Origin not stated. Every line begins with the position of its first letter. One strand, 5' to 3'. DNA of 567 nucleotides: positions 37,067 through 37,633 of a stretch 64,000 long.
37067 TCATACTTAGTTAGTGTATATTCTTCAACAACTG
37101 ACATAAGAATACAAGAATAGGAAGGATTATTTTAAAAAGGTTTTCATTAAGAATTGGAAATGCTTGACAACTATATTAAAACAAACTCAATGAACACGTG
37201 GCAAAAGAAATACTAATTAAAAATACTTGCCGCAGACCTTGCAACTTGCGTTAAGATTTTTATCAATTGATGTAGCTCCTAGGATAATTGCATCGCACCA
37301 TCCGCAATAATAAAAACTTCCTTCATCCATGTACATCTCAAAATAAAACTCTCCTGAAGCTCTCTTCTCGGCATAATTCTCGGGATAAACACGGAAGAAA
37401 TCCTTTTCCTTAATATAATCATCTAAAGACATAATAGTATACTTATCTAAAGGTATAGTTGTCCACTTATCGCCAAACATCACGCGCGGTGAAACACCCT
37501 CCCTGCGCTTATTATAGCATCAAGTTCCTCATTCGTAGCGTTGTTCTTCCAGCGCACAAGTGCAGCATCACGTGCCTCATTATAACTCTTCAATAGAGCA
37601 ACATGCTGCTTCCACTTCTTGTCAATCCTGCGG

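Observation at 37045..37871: Two-ORF cassette bracketed by ~105-bp direct repeats that duplicate a promoter and the 5' end of a small gene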

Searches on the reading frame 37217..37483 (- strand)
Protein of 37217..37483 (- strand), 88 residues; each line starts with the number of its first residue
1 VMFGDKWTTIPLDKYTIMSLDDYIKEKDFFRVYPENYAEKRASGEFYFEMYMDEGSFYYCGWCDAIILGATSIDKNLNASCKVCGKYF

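Call 7: search_protein_families(library=pfam, proteins=[window:37217-37483:-], max_evalue=1)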
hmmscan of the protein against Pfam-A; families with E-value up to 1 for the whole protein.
window:37217-37483:- (88 aa): 0 families

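Call 8: search_protein_families(library=padloc, proteins=[window:37217-37483:-], max_evalue=1)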
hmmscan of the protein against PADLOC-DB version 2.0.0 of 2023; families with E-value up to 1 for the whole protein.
window:37217-37483:- (88 aa): 0 families

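Call 9: search_protein_families(library=phrogs, proteins=[window:37217-37483:-], max_evalue=1)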
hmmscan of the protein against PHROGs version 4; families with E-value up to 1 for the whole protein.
window:37217-37483:- (88 aa): 0 families

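Call 14: find_homologous_proteins(query=window:37217-37483:-, max_evalue=0.01)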
Query window:37217-37483:- (88 aa): 1 proteins with E <= 0.01 among 1 candidates.
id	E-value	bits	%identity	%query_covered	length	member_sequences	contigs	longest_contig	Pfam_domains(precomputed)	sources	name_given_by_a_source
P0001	1.4e-55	204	100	100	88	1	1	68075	-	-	-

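Call 25: find_encoding_contigs(protein=P0001, flank=3000, max_places=10)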
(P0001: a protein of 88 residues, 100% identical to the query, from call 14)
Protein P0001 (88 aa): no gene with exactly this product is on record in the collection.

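Call 29: search_protein_representatives(protein=window:37217-37483:-)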
Query: 88 residues. Proteins with E-value up to 0.001 (for the whole library): 5; up to 1e-10: 2; up to 1e-30: 1. The best 5 are listed.
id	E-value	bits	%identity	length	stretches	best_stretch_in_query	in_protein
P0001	4.4e-56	203.5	100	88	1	1-88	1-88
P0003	3.0e-12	63.1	38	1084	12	43-86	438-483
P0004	4.2e-07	46.6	34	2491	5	16-50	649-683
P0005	1.8e-05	41.4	37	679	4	37-75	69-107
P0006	8.1e-05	39.3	41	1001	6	48-75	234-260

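Call 31: search_protein_families(library=pfam, proteins=[P0003, P0004, P0005, P0006], max_evalue=0.01)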
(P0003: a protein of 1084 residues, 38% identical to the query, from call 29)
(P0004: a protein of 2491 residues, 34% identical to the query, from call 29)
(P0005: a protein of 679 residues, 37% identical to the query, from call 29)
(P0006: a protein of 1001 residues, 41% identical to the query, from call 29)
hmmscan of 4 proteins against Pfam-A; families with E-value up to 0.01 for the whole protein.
P0003 (1084 aa): 6 families
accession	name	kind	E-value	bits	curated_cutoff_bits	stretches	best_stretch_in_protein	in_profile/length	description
PF25390.1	WD40_RLD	-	2.4e-175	583.6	150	3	186-497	41-363/363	RCC1-like domain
PF13540.12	RCC1_2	-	1.6e-132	428.9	22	14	849-877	2-30/30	Regulator of chromosome condensation (RCC1) repeat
PF00415.24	RCC1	-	3e-127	415.5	21.7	14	812-861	1-50/50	Regulator of chromosome condensation (RCC1) repeat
PF25384.1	Alsin_RLD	-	3.4e-25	89.6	100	7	297-401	245-353/405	Alsin RCC1-like domain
PF14252.11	DUF4347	-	1.9e-07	31.4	24.6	1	18-174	1-155/164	Domain of unknown function (DUF4347)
PF13403.11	Hint_2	-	2.6e-07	31.5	28.4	1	919-1042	1-146/147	Hint domain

P0004 (2491 aa): 2 families
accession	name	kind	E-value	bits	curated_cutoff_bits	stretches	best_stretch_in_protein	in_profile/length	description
PF14067.11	LssY_C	-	1.9e-05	24.8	25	0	776-809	97-130/188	LssY C-terminus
PF14827.12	dCache_3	-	0.00016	21.8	25.7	0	2372-2396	207-231/239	Double sensory domain of two-component sensor kinase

P0005 (679 aa): 7 families
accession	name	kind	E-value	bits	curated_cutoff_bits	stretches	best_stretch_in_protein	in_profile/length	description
PF25390.1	WD40_RLD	-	1.8e-176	587.2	150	3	9-338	29-346/363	RCC1-like domain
PF00415.24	RCC1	-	8.6e-112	366.1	21.7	10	421-474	1-50/50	Regulator of chromosome condensation (RCC1) repeat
PF13540.12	RCC1_2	-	7.7e-89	290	22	10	14-42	2-30/30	Regulator of chromosome condensation (RCC1) repeat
PF25384.1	Alsin_RLD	-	1.4e-16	61.2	100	0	33-142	245-350/405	Alsin RCC1-like domain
PF07494.17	Reg_prop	-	8.6e-08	31.9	20.4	0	20-33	6-19/24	Two component regulator propeller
PF20044.4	DUF6446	-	0.0044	17.3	26.7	0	455-484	80-109/129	Family of unknown function (DUF6446)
PF08956.15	DUF1869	-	0.0047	17.3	21.3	0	103-137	8-42/59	Domain of unknown function (DUF1869)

P0006 (1001 aa): 7 families
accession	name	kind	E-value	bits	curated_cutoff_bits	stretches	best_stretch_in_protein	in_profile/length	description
PF22402.2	Coat_P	-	3.9e-11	43.7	27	0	236-295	36-92/103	Coat protein, P (projecting) domain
PF17963.7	Big_9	-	1e-07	33.2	23.6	1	18-71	43-89/89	Bacterial Ig domain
PF01278.26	Omptin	-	1.1e-06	28.4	22.6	0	185-239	55-109/283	Omptin family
PF17803.7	Cadherin_4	-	2.3e-05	25.2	25.1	1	66-126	1-62/71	Bacterial cadherin-like domain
PF16484.10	CPT_N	-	0.00054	20.3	27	0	198-215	3-20/47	Carnitine O-palmitoyltransferase N-terminus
PF02353.26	CMAS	-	0.00063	19.6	27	0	554-582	71-99/273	Mycolic acid cyclopropane synthetase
PF17892.7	Cadherin_5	-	0.00077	19.7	26.5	1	18-73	49-98/98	Cadherin-like domain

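Call 36: predict_structure(protein=window:37217-37483:-)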
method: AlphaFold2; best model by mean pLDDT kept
length: 88 residues; sequences in the alignment: 1
mean_pLDDT: 48.7   pTM: 0.35
mean pLDDT of the five models: 48.7, 46.5, 44.8, 41.8, 36.2
residues with pLDDT >= 90: 0; 70-90: 0; 50-70: 41; < 50: 47
segments of 3 or more residues with pLDDT < 50: 1-4, 16-44, 53-56, 68-72
pLDDT, mean of each block of 10 residues (from residue 1): 49 48 44 40 51 50 52 51 55
secondary structure, 60 per line:
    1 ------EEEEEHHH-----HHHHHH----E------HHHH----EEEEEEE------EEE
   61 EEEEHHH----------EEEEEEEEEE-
elements in order: E7-11 H20-25 H37-40 E45-51 E58-64 E78-87

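Call 38: find_related_loci(query=window:37217-37483:-, collection=viral_contigs, flank=5000)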
Query window:37217-37483:- (88 aa) in viral_contigs; peptide patterns used: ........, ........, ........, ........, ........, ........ (x = any residue, [..] = any of these).
6 stretches matched a pattern, but none encodes a relative of the query by tblastn (E <= 1e-3).

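Call 62: search_protein_families(library=ncbifam, proteins=[window:37217-37483:-], max_evalue=1)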
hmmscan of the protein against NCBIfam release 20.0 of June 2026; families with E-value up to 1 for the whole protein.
window:37217-37483:- (88 aa): 0 families

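Call 64: search_solved_structures(query=window:37217-37483:-, max_evalue=10)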
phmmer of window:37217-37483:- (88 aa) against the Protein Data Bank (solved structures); distinct sequences matched with E-value up to 10: 0.

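Call 67: search_dna_similar(query=window:37217-37483:-, collection=phages, mode=protein, max_evalue=0.1, max_rows=5)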
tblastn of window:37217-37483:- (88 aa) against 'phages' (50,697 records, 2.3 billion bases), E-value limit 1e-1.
No match.

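Call 69: search_dna_similar(query=window:37217-37483:-, collection=plasmids, mode=protein, max_evalue=0.1, max_rows=5)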
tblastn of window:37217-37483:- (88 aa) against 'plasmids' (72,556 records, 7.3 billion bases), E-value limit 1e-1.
No match.

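Call 74: find_encoding_contigs(protein=window:37217-37480:-, flank=3000, max_places=10)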
Protein window:37217-37480:- (87 aa): no gene with exactly this product is on record in the collection.

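Call 94: find_related_loci(query=window:37217-37483:-, collection=genome_contigs, flank=4000)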
Query window:37217-37483:- (88 aa) in genome_contigs; peptide patterns used: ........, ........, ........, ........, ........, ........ (x = any residue, [..] = any of these).
27 stretches matched a pattern; 2 encode a relative of the query (tblastn E <= 1e-3); 2 distinct loci.
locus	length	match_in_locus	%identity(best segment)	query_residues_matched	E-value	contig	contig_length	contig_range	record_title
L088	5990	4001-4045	80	74-88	2e-5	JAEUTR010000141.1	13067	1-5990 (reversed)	MAG: Bacteroidia bacterium isolate new MAG-334 k141_4000566, whole genome shotgun sequence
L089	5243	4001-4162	38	33-77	5e-5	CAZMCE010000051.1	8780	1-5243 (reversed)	MAG TPA_asm: uncultured Thermosphaera sp. isolate SRP104967_co1_59 genome assembly, contig: NODE_2733_length_8780_cov_27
